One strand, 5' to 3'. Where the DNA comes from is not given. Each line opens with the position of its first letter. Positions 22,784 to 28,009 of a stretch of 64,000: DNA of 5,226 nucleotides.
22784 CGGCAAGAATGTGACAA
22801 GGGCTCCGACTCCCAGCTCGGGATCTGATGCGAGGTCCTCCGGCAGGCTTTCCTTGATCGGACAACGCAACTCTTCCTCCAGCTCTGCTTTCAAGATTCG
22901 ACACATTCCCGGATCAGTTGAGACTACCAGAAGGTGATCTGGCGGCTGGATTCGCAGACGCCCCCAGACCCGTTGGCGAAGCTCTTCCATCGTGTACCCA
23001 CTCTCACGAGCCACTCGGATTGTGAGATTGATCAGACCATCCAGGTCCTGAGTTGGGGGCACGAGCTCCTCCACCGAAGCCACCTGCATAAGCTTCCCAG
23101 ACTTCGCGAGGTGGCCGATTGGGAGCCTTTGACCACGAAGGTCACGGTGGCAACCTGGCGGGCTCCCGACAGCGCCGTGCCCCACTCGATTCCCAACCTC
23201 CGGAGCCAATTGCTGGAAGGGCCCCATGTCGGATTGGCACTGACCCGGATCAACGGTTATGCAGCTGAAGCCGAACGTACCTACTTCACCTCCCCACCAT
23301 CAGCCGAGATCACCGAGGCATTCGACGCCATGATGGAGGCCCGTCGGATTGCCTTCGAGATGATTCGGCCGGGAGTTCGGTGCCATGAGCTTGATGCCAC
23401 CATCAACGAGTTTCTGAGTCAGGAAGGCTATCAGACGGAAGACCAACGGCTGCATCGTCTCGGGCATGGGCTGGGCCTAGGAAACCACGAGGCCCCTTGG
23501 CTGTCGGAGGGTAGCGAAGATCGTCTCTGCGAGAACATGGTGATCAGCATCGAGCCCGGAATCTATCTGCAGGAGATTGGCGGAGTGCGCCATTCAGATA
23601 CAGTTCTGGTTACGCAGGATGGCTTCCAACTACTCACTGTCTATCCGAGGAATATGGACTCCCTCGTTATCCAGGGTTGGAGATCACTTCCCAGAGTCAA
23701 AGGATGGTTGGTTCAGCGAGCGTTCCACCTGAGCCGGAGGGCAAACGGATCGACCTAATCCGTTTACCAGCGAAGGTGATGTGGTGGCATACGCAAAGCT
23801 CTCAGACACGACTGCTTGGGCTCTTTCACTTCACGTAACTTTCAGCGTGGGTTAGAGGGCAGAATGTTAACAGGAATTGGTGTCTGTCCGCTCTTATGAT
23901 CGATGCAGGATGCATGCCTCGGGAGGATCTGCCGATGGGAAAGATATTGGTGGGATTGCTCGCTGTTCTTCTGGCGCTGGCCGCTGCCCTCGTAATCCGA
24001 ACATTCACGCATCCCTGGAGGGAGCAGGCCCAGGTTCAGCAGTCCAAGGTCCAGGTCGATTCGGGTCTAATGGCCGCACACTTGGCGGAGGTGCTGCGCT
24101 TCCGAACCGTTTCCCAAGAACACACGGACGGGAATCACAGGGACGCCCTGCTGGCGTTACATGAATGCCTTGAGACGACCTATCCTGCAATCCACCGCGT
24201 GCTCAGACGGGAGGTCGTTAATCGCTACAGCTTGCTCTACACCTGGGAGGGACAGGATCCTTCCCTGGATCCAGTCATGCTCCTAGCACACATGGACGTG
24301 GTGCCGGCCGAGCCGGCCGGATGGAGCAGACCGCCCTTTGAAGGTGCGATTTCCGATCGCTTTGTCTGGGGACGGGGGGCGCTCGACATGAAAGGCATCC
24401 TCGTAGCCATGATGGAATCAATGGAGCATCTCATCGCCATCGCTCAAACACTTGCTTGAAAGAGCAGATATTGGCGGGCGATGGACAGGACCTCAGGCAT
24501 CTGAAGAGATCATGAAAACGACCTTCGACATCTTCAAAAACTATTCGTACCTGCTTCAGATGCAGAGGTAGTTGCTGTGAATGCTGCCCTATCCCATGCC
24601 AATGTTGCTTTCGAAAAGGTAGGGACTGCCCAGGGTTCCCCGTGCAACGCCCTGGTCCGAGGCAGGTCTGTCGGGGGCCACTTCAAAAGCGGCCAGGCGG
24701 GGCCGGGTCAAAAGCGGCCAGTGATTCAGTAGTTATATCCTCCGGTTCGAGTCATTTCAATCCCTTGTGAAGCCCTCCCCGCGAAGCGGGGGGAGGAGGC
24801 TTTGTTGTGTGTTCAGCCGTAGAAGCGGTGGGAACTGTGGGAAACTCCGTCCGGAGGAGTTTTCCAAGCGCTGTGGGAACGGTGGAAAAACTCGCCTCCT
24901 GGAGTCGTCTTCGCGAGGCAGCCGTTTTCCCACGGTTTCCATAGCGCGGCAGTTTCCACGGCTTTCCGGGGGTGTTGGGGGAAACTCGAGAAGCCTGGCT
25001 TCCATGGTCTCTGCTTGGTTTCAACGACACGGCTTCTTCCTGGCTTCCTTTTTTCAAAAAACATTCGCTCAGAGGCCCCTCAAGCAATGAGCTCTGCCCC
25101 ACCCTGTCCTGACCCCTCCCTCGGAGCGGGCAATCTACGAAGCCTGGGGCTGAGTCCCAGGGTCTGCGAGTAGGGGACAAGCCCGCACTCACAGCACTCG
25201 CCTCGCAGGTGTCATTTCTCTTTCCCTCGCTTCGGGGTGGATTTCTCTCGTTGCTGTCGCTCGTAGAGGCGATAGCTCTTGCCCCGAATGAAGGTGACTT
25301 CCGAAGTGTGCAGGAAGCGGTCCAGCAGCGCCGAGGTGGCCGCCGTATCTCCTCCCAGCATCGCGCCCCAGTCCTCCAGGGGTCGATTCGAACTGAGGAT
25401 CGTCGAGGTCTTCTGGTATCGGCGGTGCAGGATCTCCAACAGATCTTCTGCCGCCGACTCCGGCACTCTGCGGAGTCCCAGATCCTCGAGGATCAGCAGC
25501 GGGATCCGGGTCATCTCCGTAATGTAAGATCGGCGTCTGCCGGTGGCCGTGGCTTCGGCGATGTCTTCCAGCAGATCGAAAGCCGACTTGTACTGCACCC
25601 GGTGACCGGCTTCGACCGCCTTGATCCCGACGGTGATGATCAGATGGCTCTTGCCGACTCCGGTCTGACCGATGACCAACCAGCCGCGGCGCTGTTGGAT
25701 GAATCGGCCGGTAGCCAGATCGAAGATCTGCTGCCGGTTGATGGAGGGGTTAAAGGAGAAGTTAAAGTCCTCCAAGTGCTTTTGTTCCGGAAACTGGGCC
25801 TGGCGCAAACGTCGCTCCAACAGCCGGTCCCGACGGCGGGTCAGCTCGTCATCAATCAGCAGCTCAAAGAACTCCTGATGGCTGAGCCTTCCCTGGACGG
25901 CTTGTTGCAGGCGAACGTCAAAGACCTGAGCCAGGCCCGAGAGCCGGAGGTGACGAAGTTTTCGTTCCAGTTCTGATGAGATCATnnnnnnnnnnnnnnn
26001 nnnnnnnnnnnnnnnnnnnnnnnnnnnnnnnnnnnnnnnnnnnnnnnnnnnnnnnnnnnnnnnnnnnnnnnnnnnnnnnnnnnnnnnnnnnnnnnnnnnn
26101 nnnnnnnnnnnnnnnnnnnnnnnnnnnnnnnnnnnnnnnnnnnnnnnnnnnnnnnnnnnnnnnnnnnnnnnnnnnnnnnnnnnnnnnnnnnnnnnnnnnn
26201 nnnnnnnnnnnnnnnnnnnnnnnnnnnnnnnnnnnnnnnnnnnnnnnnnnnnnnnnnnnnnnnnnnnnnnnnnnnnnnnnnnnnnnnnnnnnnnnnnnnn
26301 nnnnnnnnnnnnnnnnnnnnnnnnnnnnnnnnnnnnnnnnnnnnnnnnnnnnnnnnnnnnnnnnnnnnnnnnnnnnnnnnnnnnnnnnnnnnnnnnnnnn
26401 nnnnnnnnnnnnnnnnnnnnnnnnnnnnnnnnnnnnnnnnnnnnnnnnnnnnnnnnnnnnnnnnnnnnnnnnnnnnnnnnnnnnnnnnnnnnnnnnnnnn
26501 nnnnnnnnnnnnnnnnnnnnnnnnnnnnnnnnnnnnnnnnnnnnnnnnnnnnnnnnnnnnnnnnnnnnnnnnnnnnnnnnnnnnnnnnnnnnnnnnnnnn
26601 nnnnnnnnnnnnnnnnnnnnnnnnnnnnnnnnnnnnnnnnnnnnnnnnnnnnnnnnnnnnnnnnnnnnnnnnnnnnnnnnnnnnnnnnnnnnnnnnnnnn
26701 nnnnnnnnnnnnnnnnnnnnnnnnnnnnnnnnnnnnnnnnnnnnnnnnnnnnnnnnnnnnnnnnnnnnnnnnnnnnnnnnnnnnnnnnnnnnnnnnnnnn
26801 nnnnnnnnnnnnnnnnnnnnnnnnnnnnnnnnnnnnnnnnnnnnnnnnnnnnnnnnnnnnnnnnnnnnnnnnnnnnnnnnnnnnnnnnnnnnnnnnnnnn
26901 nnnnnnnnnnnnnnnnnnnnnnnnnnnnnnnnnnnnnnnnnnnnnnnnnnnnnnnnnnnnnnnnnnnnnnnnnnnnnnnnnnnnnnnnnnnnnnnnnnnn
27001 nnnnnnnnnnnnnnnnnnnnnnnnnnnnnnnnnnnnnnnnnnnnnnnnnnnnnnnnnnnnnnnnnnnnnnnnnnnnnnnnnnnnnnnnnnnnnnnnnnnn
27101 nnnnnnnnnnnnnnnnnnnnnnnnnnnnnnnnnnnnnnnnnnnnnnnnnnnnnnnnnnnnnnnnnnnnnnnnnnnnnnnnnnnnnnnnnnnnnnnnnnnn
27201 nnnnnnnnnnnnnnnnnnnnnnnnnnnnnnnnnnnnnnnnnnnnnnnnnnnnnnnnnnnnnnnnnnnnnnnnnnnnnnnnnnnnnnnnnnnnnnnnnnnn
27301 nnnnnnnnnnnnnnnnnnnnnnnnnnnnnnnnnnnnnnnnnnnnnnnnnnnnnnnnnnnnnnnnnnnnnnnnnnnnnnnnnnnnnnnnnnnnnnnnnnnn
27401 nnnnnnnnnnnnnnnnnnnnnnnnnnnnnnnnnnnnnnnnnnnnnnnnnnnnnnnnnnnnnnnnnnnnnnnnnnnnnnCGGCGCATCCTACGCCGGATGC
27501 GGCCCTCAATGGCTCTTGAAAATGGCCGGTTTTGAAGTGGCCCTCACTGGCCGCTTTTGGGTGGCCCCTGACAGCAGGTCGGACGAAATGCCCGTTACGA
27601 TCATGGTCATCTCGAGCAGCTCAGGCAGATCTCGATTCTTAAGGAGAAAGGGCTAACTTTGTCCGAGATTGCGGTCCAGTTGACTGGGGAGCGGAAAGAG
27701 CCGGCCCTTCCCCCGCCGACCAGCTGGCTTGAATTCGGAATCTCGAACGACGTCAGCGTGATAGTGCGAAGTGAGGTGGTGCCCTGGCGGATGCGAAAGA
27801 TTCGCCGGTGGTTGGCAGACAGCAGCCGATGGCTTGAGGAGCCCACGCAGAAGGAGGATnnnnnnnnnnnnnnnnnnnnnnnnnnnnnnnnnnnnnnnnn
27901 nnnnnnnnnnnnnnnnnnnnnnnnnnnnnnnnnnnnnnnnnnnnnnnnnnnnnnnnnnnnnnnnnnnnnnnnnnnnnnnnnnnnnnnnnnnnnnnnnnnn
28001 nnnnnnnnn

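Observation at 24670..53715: Two inverted IS21-family copies bracket 23.4 kb of essential genes; one copy has a crippled transposase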

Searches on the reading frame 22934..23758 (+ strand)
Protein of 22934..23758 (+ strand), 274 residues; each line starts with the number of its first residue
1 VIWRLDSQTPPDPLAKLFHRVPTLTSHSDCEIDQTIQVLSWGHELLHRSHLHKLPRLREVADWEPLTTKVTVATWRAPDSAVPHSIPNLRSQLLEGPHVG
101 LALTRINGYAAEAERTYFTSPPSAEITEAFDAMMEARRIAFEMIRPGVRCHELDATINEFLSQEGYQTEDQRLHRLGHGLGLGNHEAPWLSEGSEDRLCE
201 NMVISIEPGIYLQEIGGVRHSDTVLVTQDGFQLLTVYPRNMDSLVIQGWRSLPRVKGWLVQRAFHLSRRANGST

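Call 14: search_protein_families(library=ncbifam, proteins=[window:22934-23758:+], max_evalue=0.00001)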
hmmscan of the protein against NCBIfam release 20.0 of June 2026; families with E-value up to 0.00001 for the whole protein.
window:22934-23758:+ (274 aa): 7 families
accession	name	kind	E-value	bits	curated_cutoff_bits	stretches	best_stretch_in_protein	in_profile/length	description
NF040821.1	dipep_PepQ_Arch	equivalog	9.7e-28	97.2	630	1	80-239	186-343/346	Xaa-Pro dipeptidase PepQ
NF007310.0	PRK09795.1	equivalog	4.6e-22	78.3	393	1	96-240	206-354/361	aminopeptidase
TIGR00500.1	met_pdase_I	equivalog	2.4e-12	46.9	171.35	1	81-215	73-208/247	type I methionyl aminopeptidase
NF011174.0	PRK14576.1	subfamily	6.1e-12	45.1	487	1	106-241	266-401/405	putative endopeptidase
NF011720.0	PRK15173.1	subfamily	2.9e-11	43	420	1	106-243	204-341/343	peptidase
NF011173.0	PRK14575.1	equivalog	3.9e-11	42.5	850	1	106-243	267-404/406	putative peptidase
NF043017.1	DimsulpropLyDddP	equivalog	5.9e-06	25.3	600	1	114-240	308-439/443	dimethylsulfonioproprionate lyase DddP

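Call 66: search_protein_families(library=pfam, proteins=[window:22934-23758:+], max_evalue=1)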
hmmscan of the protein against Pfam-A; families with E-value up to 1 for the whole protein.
window:22934-23758:+ (274 aa): 1 family
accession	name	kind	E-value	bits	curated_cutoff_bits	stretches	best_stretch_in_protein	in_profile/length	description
PF00557.29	Peptidase_M24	-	1.3e-33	117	23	1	78-228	57-208/208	Metallopeptidase family M24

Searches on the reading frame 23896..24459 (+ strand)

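Call 14: search_protein_families(library=ncbifam, proteins=[window:23896-24459:+], max_evalue=0.00001)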
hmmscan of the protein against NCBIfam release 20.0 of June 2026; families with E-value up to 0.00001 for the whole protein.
window:23896-24459:+ (187 aa): 34 families (the best 25 are shown)
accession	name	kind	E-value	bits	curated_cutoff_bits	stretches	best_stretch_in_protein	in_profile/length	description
NF006113.0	PRK08262.1-4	equivalog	1.7e-48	165.6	503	1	14-181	16-186/510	M20 family peptidase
NF006111.0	PRK08262.1-1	equivalog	2.3e-42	145.3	825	1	18-180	12-177/493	M20 family peptidase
NF006112.0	PRK08262.1-3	equivalog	7.4e-42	143.6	510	1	15-180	5-177/492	M20 family peptidase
NF005913.0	PRK07906.1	subfamily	9.7e-22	77.2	382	1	102-176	59-133/442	hypothetical protein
NF006596.0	PRK09133.1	subfamily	1.7e-17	63.1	349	1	27-176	10-154/474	hypothetical protein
NF009557.0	PRK13009.1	equivalog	1.1e-14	54.4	284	1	81-181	22-117/377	succinyl-diaminopimelate desuccinylase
TIGR01880.1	Ac-peptdase-euk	subfamily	1.1e-14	54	338.6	1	62-181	15-130/401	N-acyl-aliphatic-L-amino acid amidohydrolase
NF006399.0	PRK08651.1-2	equivalog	4.1e-14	52.4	381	1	114-179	57-123/405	succinyl-diaminopimelate desuccinylase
TIGR01910.1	DapE-ArgE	subfamily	5.6e-14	52.1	217.6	1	127-183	67-124/373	ArgE/DapE family deacylase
NF005306.0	PRK06837.1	subfamily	1.8e-12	46.8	376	1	109-182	82-156/427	ArgE/DapE family deacylase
NF005710.0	PRK07522.1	subfamily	2.1e-12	46.9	412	1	107-181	53-126/391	acetylornithine deacetylase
TIGR01246.1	dapE_proteo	equivalog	4.9e-11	42.3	361.8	1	123-181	54-113/370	succinyl-diaminopimelate desuccinylase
TIGR01887.1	dipeptidaselike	subfamily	3e-10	39.9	207.95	1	126-176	69-118/447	Sapep family Mn(2+)-dependent dipeptidase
NF009558.0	PRK13013.1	equivalog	7.1e-10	38.1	428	1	110-184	73-145/429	acetylornithine deacetylase/succinyl-diaminopimelate desuccinylase family protein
TIGR01892.1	AcOrn-deacetyl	equivalog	8.2e-10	38.3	297.7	1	65-179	5-114/365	acetylornithine deacetylase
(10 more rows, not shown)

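Call 66: search_protein_families(library=pfam, proteins=[window:23896-24459:+], max_evalue=1)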
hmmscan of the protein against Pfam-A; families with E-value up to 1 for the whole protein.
window:23896-24459:+ (187 aa): 4 families
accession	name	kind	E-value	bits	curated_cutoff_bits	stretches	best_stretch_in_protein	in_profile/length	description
PF01546.33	Peptidase_M20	-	6.9e-12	46.1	24.6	1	128-180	1-51/206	Peptidase family M20/M25/M40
PF04602.18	Arabinose_trans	-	0.0016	17.8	25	1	18-102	245-330/459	Mycobacterial cell wall arabinan synthesis protein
PF02706.20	Wzz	-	0.034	14.9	25.5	1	15-63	15-64/91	Chain length determinant protein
PF13679.12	Methyltransf_32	-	0.12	12.7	27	1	48-106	68-126/143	Methyltransferase domain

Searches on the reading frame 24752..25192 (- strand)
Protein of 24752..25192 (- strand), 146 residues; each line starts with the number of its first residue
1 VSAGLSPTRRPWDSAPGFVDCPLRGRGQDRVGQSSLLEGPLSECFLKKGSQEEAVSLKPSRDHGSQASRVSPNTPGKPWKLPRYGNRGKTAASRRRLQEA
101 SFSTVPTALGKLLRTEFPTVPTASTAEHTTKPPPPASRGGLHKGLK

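Call 13: search_protein_families(library=pfam, proteins=[window:24752-25192:-], max_evalue=0.01)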
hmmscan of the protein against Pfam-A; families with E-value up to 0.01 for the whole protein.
window:24752-25192:- (146 aa): 0 families

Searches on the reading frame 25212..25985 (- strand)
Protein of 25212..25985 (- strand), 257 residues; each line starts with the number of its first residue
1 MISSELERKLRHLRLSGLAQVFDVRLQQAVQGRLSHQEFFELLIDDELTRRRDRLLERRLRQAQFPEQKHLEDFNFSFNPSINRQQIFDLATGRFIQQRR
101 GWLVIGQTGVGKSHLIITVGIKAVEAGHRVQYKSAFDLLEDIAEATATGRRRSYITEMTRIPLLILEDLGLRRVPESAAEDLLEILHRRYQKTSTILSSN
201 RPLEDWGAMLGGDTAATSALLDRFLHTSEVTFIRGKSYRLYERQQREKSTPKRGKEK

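Call 13: search_protein_families(library=pfam, proteins=[window:25212-25985:-], max_evalue=0.01)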
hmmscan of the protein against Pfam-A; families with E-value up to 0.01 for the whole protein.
window:25212-25985:- (257 aa): 3 families
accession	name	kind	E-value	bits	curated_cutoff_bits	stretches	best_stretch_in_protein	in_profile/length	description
PF01695.23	IstB_IS21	-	1.8e-62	211.4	24.1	1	10-245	3-237/238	IstB-like ATP binding protein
PF00308.24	Bac_DnaA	-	5.5e-06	27.1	23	1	103-202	38-140/162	Bacterial DnaA ATPAse domain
PF13191.12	AAA_16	-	0.0035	18.3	32.6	1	86-190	11-124/167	AAA ATPase domain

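Call 20: find_encoding_contigs(protein=window:25212-25985:-, flank=5000, max_places=10)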
Protein window:25212-25985:- (257 aa): 15 contigs read that carry it; 2 places shown.
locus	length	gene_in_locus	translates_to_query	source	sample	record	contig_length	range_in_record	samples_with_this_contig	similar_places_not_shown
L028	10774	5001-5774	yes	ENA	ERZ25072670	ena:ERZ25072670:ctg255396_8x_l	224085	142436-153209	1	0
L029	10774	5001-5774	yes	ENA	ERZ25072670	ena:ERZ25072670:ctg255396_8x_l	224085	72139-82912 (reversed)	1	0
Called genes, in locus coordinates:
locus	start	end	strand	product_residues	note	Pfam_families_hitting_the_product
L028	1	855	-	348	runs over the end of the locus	PF02558:ApbA, PF08546:ApbA_C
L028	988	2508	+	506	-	PF13701:DDE_Tnp_1_4, PF01609:DDE_Tnp_1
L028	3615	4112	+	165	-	-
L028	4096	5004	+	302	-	PF13683:rve_3 (weak), PF22483:Mu-transpos_C_2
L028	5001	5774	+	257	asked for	PF01695:IstB_IS21, PF00308:Bac_DnaA (weak)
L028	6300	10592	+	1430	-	PF18884:TSP3_bac (weak), PF00801:PKD (weak), PF18911:PKD_4 (weak), PF13385:Laminin_G_3 (weak)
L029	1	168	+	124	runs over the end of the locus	PF00069:Pkinase, PF07714:PK_Tyr_Ser-Thr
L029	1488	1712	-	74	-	PF04255:DUF433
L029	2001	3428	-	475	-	PF13701:DDE_Tnp_1_4, PF01609:DDE_Tnp_1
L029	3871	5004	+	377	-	PF13683:rve_3 (weak), PF22483:Mu-transpos_C_2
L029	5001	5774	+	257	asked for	PF01695:IstB_IS21, PF00308:Bac_DnaA (weak)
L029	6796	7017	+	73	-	-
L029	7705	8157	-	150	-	PF03190:Thioredox_DsbH, PF13899:Thioredoxin_7, PF13098:Thioredoxin_2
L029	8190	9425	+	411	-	PF13701:DDE_Tnp_1_4, PF01609:DDE_Tnp_1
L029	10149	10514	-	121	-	-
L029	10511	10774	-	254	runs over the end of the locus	PF01695:IstB_IS21, PF00308:Bac_DnaA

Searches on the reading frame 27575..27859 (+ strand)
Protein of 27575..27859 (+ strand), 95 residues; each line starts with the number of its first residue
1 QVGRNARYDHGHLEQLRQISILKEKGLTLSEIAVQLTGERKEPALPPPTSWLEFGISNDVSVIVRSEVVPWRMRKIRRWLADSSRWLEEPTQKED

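Call 77: search_protein_representatives(protein=window:27575-27859:+)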
Query: 95 residues. Proteins with E-value up to 0.001 (for the whole library): 117; up to 1e-10: 27; up to 1e-30: 0. The best 117 are listed.
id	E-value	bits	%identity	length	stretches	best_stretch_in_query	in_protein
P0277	2.6e-16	75.9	45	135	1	2-89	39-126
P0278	3.2e-16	75.6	46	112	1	3-89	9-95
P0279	7.6e-15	71.2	41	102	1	3-90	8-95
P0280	7.4e-14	68.1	45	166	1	1-84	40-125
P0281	8.0e-14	68.0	45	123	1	2-89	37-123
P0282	1.3e-13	67.3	49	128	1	2-83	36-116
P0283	1.5e-13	67.1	49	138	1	2-87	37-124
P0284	3.0e-13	66.1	44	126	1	2-91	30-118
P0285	7.2e-13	64.9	43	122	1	2-92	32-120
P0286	1.3e-12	64.1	41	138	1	2-91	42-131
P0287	1.3e-12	64.1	42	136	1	2-94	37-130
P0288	1.4e-12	64.0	43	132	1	1-95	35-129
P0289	1.8e-12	63.6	43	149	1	2-85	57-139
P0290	2.2e-12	63.4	37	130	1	2-85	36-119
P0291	2.7e-12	63.1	43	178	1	2-84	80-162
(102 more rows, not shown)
